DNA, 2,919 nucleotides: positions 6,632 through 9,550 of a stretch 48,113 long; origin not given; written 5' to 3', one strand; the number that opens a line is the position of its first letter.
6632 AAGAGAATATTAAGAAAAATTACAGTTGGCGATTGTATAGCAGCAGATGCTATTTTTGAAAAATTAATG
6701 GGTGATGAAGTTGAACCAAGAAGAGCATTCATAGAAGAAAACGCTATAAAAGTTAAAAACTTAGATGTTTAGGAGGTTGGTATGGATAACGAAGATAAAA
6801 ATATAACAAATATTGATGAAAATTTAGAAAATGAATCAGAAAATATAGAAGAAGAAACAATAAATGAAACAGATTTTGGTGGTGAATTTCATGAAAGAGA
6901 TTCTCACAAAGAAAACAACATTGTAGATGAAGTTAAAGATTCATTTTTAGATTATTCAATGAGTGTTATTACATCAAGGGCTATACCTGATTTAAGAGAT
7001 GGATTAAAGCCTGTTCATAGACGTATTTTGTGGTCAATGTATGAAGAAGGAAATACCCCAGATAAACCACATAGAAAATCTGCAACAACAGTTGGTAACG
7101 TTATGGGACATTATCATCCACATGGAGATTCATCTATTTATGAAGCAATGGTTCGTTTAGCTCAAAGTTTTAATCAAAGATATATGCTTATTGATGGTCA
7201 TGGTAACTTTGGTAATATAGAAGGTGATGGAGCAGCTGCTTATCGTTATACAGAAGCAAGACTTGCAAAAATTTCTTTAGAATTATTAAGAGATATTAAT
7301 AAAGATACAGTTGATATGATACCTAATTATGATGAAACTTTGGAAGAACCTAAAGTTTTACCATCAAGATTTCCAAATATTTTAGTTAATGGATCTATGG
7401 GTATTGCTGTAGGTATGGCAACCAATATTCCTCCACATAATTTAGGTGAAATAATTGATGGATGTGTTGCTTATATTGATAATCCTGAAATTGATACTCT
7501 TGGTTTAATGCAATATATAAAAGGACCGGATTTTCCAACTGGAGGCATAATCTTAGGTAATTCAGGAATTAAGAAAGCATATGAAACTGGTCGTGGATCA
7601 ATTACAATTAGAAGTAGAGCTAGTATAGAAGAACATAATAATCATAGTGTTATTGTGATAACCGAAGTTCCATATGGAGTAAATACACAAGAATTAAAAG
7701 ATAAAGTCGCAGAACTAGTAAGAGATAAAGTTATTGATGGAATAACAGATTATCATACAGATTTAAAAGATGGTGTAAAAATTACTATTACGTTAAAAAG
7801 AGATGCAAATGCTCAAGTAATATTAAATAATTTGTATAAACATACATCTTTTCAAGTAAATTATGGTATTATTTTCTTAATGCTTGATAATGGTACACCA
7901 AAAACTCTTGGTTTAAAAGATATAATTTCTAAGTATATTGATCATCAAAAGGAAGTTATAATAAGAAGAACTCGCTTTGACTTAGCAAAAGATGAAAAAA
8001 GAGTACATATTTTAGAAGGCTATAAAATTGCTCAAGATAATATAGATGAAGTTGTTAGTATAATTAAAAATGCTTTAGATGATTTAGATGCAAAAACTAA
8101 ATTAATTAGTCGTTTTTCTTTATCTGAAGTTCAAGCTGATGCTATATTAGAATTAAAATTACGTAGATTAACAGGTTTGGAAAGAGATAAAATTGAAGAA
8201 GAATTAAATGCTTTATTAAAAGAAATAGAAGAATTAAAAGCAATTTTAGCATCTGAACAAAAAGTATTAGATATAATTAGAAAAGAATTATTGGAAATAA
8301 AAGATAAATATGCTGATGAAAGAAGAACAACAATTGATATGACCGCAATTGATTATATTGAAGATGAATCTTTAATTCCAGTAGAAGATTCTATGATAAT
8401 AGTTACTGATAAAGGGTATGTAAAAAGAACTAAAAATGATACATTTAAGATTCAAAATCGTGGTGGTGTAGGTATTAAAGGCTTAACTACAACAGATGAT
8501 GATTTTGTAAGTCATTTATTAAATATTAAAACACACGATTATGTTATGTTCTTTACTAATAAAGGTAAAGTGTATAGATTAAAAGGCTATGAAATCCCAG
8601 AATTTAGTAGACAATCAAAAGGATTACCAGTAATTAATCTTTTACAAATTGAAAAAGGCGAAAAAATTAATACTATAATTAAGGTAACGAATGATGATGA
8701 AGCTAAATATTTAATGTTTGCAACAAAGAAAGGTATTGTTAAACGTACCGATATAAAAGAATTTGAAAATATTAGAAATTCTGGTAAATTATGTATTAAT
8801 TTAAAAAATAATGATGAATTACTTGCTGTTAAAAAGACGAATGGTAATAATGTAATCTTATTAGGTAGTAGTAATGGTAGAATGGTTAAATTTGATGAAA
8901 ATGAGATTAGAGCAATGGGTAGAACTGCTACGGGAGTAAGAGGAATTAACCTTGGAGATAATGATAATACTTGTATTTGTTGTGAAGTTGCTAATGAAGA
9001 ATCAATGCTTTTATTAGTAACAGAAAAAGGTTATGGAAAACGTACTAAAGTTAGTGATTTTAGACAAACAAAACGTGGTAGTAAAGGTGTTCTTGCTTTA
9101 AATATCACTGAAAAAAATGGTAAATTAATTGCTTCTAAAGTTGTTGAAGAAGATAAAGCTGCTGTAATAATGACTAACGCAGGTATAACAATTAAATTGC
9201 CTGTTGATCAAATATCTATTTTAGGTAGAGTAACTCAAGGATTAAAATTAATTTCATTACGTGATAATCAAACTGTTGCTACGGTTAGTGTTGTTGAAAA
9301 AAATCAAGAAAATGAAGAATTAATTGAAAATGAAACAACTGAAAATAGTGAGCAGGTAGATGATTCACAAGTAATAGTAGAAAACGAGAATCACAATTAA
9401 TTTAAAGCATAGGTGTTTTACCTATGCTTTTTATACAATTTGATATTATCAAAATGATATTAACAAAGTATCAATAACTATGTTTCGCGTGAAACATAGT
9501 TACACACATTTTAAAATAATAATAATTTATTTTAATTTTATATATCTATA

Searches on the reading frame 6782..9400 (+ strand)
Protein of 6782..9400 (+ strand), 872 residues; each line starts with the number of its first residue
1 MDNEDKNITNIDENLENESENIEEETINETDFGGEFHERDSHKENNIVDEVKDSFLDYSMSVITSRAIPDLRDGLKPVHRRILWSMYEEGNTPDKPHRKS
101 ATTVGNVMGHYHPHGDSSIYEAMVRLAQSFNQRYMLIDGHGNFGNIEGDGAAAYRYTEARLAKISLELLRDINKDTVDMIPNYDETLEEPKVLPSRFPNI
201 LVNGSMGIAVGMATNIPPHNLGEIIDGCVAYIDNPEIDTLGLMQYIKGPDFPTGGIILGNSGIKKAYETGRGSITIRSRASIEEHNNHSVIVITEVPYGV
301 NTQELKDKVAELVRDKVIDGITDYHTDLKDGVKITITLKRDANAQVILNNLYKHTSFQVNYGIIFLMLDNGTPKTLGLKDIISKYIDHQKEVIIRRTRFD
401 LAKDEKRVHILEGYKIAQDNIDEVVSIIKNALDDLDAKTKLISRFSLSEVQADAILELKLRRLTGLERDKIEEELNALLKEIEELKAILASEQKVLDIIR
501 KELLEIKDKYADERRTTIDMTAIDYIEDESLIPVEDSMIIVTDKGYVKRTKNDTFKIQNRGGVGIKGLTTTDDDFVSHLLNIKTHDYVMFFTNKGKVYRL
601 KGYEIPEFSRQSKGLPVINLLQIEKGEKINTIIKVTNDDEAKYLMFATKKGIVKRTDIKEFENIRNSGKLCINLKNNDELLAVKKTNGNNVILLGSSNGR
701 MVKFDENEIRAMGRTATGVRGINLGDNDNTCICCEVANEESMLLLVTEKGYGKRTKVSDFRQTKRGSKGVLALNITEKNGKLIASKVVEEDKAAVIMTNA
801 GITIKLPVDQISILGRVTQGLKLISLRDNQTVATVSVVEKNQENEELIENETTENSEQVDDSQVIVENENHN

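Call 8: search_protein_families(library=ncbifam, proteins=[window:6782-9400:+], max_evalue=0.00001)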
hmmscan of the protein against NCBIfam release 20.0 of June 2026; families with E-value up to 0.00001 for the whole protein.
window:6782-9400:+ (872 aa): 10 families
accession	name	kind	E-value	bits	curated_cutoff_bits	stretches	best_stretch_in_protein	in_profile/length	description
NF004043.1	PRK05560.1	equivalog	0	1127.9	902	1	43-837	3-797/798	DNA gyrase subunit A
TIGR01063.1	gyrA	equivalog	0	1104.5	877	1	44-839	3-799/800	DNA topoisomerase (ATP-hydrolyzing) subunit A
NF038098.1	GyrA_w_intein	exception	6.1e-258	859.1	1850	2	157-836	538-1224/1232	intein-containing DNA gyrase subunit A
NF004044.1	PRK05561.1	subfamily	2.3e-248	826.7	654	2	49-737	4-686/738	DNA topoisomerase (ATP-hydrolyzing)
NF010586.0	PRK13979.1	equivalog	1.2e-216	721.8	1475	3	49-617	20-595/957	DNA topoisomerase IV subunit A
TIGR01061.1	parC_Gpos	equivalog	2.9e-213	710.4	813.25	2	49-778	8-735/737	DNA topoisomerase IV subunit A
TIGR01062.1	parC_Gneg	equivalog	8.5e-169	563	628.9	2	50-715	9-662/735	DNA topoisomerase IV subunit A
NF007209.0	PRK09631.1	equivalog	3.7e-76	257.1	644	1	47-548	4-483/635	DNA topoisomerase IV subunit A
NF009397.0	PRK12758.1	equivalog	2e-74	251.1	780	1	32-548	19-504/870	DNA gyrase/topoisomerase IV subunit A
NF007208.0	PRK09630.1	equivalog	4.9e-51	174.1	598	1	46-517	3-461/479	DNA topoisomerase IV subunit A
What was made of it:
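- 6782..9400 (+): gyrA, left flanking gene. call 8
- Checked: Boundaries. gyrA ends at 9400 (call 8).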

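Call 12: find_related_loci(query=window:6782-9400:+, collection=genome_contigs, flank=10000)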
Query window:6782-9400:+ (872 aa) in genome_contigs; peptide patterns used: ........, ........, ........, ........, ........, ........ (x = any residue, [..] = any of these).
552 stretches matched a pattern; 469 encode a relative of the query (tblastn E <= 1e-3); the best 80 are kept; 80 distinct loci.
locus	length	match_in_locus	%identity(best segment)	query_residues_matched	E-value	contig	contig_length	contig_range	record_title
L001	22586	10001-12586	92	1-860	0e+0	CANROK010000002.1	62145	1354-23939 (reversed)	MAG: uncultured Bacilli bacterium isolate Lapin-020__bin27 genome assembly, contig: Lapin-020__NODE_442_length_62145_cov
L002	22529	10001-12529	90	1-843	0e+0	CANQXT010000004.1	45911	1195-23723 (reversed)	MAG: uncultured Bacilli bacterium isolate Lapin-016__bin44 genome assembly, contig: Lapin-016__NODE_658_length_45911_cov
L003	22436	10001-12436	80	32-845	0e+0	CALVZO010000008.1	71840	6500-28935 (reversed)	MAG: uncultured Bacilli bacterium isolate E20__bin281 genome assembly, contig: E20__k127_8085337, whole genome shotgun s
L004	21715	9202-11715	75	19-858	0e+0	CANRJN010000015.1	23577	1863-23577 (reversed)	MAG: uncultured Bacilli bacterium isolate Lapin-021__bin67 genome assembly, contig: Lapin-021__NODE_2417_length_23577_co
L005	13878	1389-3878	75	31-861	0e+0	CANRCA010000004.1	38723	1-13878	MAG: uncultured Bacilli bacterium isolate Lapin-027__bin88 genome assembly, contig: Lapin-027__NODE_769_length_38723_cov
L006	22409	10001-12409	77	31-835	0e+0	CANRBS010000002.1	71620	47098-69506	MAG: uncultured Bacilli bacterium isolate Lapin-028__bin55 genome assembly, contig: Lapin-028__NODE_311_length_71620_cov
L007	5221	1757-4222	76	37-858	0e+0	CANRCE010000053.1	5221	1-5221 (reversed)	MAG: uncultured Bacilli bacterium isolate Lapin-027__bin90 genome assembly, contig: Lapin-027__NODE_17954_length_5221_co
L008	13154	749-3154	77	37-840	0e+0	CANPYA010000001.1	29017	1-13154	MAG: uncultured Bacilli bacterium isolate Lapin-005__bin123 genome assembly, contig: Lapin-005__NODE_2051_length_29017_c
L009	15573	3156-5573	77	33-840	0e+0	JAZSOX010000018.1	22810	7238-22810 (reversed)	MAG: Bacilli bacterium isolate T1900044547_TS20190013.MAGScoT_cleanbin_000041 SGB_157_k141_609406, whole genome shotgun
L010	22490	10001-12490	74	2-840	0e+0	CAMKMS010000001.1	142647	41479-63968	MAG: uncultured Tenericutes bacterium isolate SRR12081297_bin.29_metaWRAP_v1.3_MAG genome assembly, contig: ERZ12289777.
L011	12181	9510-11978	74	15-836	0e+0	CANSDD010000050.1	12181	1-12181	MAG TPA_asm: uncultured Tenericutes bacterium isolate SRR15510215_bin.47_metawrap_v1.3_MAG genome assembly, contig: NODE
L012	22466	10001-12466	73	13-838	0e+0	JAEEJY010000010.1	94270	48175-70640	MAG: Bacillales bacterium isolate Tb.RUG.180 k141_1573069_flag=1_multi=24.0633_len=94270, whole genome shotgun sequence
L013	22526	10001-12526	73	3-840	0e+0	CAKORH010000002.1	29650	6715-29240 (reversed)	MAG: uncultured Bacilli bacterium isolate REFINED_METABAT215_TOP10_CONTIGS_1500_ASSEMBLY_K77_MERGED__Hadza_MoBio_hadza-A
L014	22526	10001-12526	72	3-840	0e+0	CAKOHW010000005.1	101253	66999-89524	MAG: uncultured Bacilli bacterium isolate REFINED_METABAT215_TOP10_CONTIGS_1500_ASSEMBLY_K77_MERGED__Hadza_MoBio_hadza-A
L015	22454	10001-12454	74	37-863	0e+0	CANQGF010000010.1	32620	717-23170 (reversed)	MAG: uncultured Bacilli bacterium isolate Lapin-007__bin28 genome assembly, contig: Lapin-007__NODE_396_length_32620_cov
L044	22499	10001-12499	72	18-852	0e+0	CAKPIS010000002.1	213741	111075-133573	MAG: uncultured Bacilli bacterium isolate REFINED_METABAT215_TOP10_CONTIGS_1500_ASSEMBLY_K77_MERGED__Hadza_MoBio_hadza-I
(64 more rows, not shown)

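Call 19: find_homologous_proteins(query=L001:1114-1722:-, max_evalue=1e-20)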
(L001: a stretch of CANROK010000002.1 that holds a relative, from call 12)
Query L001:1114-1722:- (202 aa): 3134 proteins with E <= 1e-20 among 3606 candidates; the best 120 are listed.
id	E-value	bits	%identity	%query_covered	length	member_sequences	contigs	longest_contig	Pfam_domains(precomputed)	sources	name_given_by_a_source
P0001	2.0e-125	434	100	100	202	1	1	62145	PF01424.29,PF13083.14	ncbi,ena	-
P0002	1.6e-122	424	98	100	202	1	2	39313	PF01424.29,PF13083.14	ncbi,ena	-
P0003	4.5e-120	416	95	100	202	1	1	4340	PF01424.29,PF13083.14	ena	-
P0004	6.6e-117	406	93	100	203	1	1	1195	PF01424.29,PF13083.14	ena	-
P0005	1.4e-114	398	90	100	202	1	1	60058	PF01424.29,PF07650.24,PF13083.14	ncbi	-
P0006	8.0e-114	396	89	100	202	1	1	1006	PF01424.29,PF13083.14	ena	-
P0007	4.5e-112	390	89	100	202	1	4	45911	PF01424.29,PF13083.14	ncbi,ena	-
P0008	1.1e-111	389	89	100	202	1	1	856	PF01424.29,PF13083.14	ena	-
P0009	8.0e-111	386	86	100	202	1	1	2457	PF01424.29,PF13083.14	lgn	-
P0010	2.7e-100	352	80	100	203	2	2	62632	PF01424.29,PF13083.14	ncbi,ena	-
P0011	6.7e-99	347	77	100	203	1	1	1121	PF01424.29,PF13083.14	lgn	-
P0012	1.2e-98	346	77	100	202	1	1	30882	PF01424.29,PF13083.14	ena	-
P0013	1.5e-98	346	78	100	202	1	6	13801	PF01424.29,PF13083.14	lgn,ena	-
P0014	2.3e-98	346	77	100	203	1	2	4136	PF01424.29,PF13083.14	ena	-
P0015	2.6e-98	345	80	100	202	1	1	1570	PF01424.29,PF13083.14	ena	-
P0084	1.8e-91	323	72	100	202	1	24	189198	PF01424.29,PF13083.14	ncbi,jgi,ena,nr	ncbi:MAG: hypothetical protein E7161_02560 [Firmicutes bacterium]|nr:hypothetical protein [Bacillota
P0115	4.8e-90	318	75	100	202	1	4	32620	PF01424.29,PF13083.14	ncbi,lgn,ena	-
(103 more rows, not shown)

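Call 20: find_encoding_contigs(protein=P0001, flank=10000, max_places=2)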
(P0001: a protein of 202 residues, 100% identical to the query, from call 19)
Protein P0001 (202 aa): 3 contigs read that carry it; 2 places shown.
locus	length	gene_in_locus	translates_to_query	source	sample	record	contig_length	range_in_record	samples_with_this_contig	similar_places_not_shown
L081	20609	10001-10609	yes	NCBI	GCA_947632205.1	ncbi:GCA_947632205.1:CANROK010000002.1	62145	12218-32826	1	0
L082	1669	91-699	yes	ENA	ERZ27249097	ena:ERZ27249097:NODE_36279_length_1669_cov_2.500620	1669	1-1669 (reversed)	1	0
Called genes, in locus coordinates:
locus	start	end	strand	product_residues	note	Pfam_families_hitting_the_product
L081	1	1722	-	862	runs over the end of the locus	PF00521:DNA_topoisoIV, PF03989:DNA_gyraseA_C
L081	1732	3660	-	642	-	PF02518:HATPase_c, PF00204:DNA_gyraseB, PF01751:Toprim, PF00986:DNA_gyraseB_C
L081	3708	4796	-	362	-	PF02463:SMC_N, PF13175:AAA_15, PF13476:AAA_23, PF13514:AAA_27 (faint), PF13304:AAA_21 (faint), PF10088:DUF2326 (weak)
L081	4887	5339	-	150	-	PF06338:ComK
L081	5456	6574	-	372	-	PF00712:DNA_pol3_beta, PF02767:DNA_pol3_beta_2, PF02768:DNA_pol3_beta_3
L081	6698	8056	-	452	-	PF11638:DnaA_N (weak), PF00308:Bac_DnaA, PF01637:ATPase_2 (weak), PF01695:IstB_IS21 (weak), PF13173:AAA_14 (weak), PF00004:AAA (weak), PF08299:Bac_DnaA_C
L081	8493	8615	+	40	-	PF00468:Ribosomal_L34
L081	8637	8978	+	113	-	PF00825:Ribonuclease_P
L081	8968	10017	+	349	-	PF02096:60KD_IMP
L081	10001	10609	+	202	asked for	PF13083:KH_KhpA-B, PF01424:R3H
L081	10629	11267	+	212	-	-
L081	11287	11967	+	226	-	-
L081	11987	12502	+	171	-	-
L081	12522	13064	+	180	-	-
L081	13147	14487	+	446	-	PF10396:TrmE_N, PF00350:Dynamin_N (faint), PF12631:MnmE_helical, PF01926:MMR_HSR1, PF02421:FeoB_N, PF04548:AIG1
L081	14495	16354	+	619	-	PF00890:FAD_binding_2 (faint), PF01134:GIDA, PF07992:Pyr_redox_2 (faint), PF21680:GIDA_C_1st, PF13932:SAM_GIDA_C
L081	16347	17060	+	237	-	PF02527:GidB, PF05175:MTS (weak), PF13847:Methyltransf_31 (weak)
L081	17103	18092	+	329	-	PF02195:ParB_N, PF17762:HTH_ParB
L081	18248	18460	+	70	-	PF01197:Ribosomal_L31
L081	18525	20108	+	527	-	-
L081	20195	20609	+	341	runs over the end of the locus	PF03462:PCRF, PF00472:RF-1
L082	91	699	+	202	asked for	PF13083:KH_KhpA-B, PF01424:R3H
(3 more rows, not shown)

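Call 21: find_encoding_contigs(protein=P0084, flank=10000, max_places=2)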
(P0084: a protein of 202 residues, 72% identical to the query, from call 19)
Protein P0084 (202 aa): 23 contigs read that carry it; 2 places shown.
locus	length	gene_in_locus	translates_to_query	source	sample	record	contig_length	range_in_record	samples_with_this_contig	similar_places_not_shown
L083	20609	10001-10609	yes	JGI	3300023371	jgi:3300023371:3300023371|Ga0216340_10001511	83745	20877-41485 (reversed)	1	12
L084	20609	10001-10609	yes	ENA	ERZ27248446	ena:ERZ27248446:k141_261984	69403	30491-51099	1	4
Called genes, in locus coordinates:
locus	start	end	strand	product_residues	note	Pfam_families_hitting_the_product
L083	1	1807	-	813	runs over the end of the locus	PF00521:DNA_topoisoIV, PF03989:DNA_gyraseA_C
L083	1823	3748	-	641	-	PF02518:HATPase_c, PF00204:DNA_gyraseB, PF01751:Toprim, PF00986:DNA_gyraseB_C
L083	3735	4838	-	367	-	PF02463:SMC_N, PF13175:AAA_15 (weak), PF13476:AAA_23, PF13514:AAA_27 (weak), PF13304:AAA_21 (faint), PF10088:DUF2326 (weak)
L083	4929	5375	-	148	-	PF06338:ComK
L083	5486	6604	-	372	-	PF00712:DNA_pol3_beta, PF02767:DNA_pol3_beta_2, PF02768:DNA_pol3_beta_3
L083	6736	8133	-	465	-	PF11638:DnaA_N (weak), PF00308:Bac_DnaA, PF01637:ATPase_2 (weak), PF01695:IstB_IS21 (weak), PF13173:AAA_14 (weak), PF08299:Bac_DnaA_C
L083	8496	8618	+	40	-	PF00468:Ribosomal_L34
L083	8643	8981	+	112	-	PF00825:Ribonuclease_P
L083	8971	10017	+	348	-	PF02096:60KD_IMP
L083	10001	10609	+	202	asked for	PF13083:KH_KhpA-B (weak), PF01424:R3H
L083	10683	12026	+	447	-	PF10396:TrmE_N, PF00350:Dynamin_N (faint), PF12631:MnmE_helical, PF01926:MMR_HSR1, PF02421:FeoB_N, PF04548:AIG1 (weak)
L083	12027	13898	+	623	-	PF00890:FAD_binding_2 (faint), PF01134:GIDA, PF07992:Pyr_redox_2 (faint), PF12831:FAD_oxidored (weak), PF21680:GIDA_C_1st, PF13932:SAM_GIDA_C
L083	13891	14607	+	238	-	PF02527:GidB, PF05175:MTS (weak), PF13847:Methyltransf_31 (weak)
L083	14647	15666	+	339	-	PF02195:ParB_N, PF17762:HTH_ParB, PF01381:HTH_3 (faint)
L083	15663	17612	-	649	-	PF00912:Transgly, PF20612:SHOCT_2 (faint), PF00905:Transpeptidase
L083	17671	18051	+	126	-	-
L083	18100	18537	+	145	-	-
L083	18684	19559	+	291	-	PF01545:Cation_efflux, PF16916:ZT_dimer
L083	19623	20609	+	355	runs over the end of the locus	PF03462:PCRF, PF00472:RF-1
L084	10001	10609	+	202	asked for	PF13083:KH_KhpA-B (weak), PF01424:R3H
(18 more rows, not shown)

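Call 23: search_protein_families(library=ncbifam, proteins=[L081:17103-18092:+, L083:14647-15666:+], max_evalue=0.00001)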
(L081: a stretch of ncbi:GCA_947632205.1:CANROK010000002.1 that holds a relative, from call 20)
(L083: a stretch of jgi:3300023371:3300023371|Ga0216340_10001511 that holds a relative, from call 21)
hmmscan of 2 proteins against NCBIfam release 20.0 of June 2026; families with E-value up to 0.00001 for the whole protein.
L081:17103-18092:+ (329 aa): 6 families
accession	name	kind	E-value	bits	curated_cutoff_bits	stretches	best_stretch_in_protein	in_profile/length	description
TIGR04285.1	nucleoid_noc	exception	1.7e-81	273.3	315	1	6-208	1-196/255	nucleoid occlusion protein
TIGR00180.1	parB_part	domain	3.7e-55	186.6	58.45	1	5-182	3-185/186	ParB/RepB/Spo0J family partition protein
TIGR03734.1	PRTRC_parB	hypoth_equivalog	2.4e-40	138.6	278.6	1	21-199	7-189/555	PRTRC system ParB family protein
TIGR03454.1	partition_RepB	equivalog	4.3e-22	78.9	201.5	1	4-154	61-209/325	plasmid partitioning protein RepB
NF010406.0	PRK13832.1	subfamily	1.2e-16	60.4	640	1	28-180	26-181/578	plasmid partitioning protein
NF010440.0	PRK13866.1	equivalog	7.3e-09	35.2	522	1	23-118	81-179/336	plasmid partitioning protein RepB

L083:14647-15666:+ (339 aa): 6 families
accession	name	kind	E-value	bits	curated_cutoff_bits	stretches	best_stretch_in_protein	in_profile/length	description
TIGR04285.1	nucleoid_noc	exception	3e-80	269.3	315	1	6-205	1-200/255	nucleoid occlusion protein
TIGR00180.1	parB_part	domain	3.6e-54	183.4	58.45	1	5-183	3-186/186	ParB/RepB/Spo0J family partition protein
TIGR03734.1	PRTRC_parB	hypoth_equivalog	1.5e-38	132.7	278.6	1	21-198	7-188/555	PRTRC system ParB family protein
TIGR03454.1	partition_RepB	equivalog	1.4e-18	67.4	201.5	1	6-142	63-200/325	plasmid partitioning protein RepB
NF010406.0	PRK13832.1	subfamily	8.8e-15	54.2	640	1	28-181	26-181/578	plasmid partitioning protein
NF010440.0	PRK13866.1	equivalog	1.3e-07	31.1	522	1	29-119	88-180/336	plasmid partitioning protein RepB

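Call 24: search_solved_structures(query=L081:17103-18092:+, show_alignments=3)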
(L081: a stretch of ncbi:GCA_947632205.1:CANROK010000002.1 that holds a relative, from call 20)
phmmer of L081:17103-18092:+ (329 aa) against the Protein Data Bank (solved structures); distinct sequences matched with E-value up to 0.001: 14.
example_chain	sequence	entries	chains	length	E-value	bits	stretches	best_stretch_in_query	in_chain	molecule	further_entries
7ng0_A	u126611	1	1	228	1.4e-57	198.7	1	6-198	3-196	Nucleoid occlusion protein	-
7nfu_A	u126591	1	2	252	1.7e-57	198.4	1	5-197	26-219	Nucleoid occlusion protein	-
7ol9_A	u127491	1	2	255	8e-53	183.1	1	4-199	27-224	Nucleoid occlusion protein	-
6sdk_A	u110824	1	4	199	1.3e-50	175.8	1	7-202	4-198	Stage 0 sporulation protein J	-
1vz0_A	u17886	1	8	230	1.3e-49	172.6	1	2-193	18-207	Chromosome-partitioning protein Spo0J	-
4umk_A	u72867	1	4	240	5.1e-44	154.2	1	5-199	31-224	PROBABLE CHROMOSOME-PARTITIONING PROTEIN PARB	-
7bnk_A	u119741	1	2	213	7.9e-44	153.6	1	6-201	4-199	ParB family protein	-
7o0n_A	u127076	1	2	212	6.2e-43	150.6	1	6-201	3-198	ParB family protein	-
7bnr_A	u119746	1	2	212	6.5e-43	150.6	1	6-201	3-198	ParB family protein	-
6t1f_A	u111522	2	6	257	4.1e-36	128.2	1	10-199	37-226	Chromosome-partitioning protein ParB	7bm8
6y93_A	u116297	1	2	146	2.6e-26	96.1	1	88-199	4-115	Nucleoid occlusion protein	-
6s6h_A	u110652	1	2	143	4.4e-16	62.5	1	91-200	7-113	Chromosome-partitioning protein ParB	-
8qa8_A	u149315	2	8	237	2.3e-12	50.3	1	19-182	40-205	Transcriptional repressor protein KorB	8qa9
1r71_A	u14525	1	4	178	3.2e-05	26.9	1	64-194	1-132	Transcriptional repressor protein korB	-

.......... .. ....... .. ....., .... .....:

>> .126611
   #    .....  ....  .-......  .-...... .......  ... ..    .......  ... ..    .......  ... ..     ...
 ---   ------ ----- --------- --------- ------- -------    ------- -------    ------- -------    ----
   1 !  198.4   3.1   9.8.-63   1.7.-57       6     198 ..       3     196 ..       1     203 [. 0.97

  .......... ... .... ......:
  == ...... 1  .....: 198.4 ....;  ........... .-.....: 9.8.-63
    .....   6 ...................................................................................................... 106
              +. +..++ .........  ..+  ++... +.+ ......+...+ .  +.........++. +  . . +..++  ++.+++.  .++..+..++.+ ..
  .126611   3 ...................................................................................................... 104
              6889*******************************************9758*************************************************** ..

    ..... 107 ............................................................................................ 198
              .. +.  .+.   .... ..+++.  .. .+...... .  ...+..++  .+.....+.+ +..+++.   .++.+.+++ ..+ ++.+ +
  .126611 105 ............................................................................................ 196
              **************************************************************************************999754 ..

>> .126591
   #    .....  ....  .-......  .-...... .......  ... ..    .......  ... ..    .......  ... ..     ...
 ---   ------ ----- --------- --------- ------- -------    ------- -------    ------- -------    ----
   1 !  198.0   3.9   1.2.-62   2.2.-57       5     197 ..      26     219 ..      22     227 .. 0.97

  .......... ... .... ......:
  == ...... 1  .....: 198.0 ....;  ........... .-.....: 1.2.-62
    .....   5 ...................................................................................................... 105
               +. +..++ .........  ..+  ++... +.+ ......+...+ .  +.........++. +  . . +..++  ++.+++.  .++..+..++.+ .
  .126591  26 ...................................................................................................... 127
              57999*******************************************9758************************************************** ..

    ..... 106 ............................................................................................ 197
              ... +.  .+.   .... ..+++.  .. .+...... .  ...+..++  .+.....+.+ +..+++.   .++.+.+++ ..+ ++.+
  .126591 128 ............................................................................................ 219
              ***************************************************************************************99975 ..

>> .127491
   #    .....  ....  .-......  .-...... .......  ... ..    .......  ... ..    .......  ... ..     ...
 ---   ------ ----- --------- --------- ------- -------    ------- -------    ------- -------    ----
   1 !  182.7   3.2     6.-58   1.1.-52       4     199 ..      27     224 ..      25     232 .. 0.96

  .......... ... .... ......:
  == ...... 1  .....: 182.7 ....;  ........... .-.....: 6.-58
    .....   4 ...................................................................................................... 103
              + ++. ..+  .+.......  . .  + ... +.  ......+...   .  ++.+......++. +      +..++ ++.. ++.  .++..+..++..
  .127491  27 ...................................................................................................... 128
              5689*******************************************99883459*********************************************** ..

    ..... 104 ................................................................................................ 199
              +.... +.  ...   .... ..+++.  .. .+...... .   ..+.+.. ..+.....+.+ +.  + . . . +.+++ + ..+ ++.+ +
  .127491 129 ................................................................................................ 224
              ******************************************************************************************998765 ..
